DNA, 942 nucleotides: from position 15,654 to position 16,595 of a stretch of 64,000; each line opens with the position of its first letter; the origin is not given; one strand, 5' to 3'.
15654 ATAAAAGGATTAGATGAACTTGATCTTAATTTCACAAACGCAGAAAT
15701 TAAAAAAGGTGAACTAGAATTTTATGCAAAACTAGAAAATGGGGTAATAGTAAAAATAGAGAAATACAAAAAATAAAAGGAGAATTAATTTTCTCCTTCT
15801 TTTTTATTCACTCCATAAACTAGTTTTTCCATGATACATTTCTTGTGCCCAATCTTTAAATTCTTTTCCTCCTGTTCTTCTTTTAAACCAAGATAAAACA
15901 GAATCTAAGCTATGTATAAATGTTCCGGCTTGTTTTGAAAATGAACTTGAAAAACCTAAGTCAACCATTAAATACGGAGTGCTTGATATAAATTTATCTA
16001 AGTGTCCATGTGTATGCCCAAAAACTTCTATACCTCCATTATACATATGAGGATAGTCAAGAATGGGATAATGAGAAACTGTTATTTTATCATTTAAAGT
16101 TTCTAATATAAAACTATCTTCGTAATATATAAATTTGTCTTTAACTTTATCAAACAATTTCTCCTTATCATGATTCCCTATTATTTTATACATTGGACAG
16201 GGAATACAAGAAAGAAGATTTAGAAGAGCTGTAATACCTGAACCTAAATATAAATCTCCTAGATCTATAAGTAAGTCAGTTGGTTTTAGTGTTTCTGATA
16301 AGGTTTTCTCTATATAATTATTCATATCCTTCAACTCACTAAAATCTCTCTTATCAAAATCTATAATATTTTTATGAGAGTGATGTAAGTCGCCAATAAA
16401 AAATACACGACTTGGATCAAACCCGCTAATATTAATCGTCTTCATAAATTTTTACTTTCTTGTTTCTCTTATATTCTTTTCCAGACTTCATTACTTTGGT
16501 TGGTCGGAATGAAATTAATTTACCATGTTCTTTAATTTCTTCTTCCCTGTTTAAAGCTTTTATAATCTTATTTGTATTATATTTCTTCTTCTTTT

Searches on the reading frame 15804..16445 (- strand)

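Call 55: search_protein_families(library=pfam, proteins=[window:15804-16445:-], max_evalue=0.001)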
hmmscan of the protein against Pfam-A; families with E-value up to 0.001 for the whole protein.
window:15804-16445:- (213 aa): 1 family
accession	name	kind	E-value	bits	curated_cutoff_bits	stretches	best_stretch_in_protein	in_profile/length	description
PF12850.12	Metallophos_2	-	1.3e-05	25.7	27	1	16-149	5-120/154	Calcineurin-like phosphoesterase superfamily domain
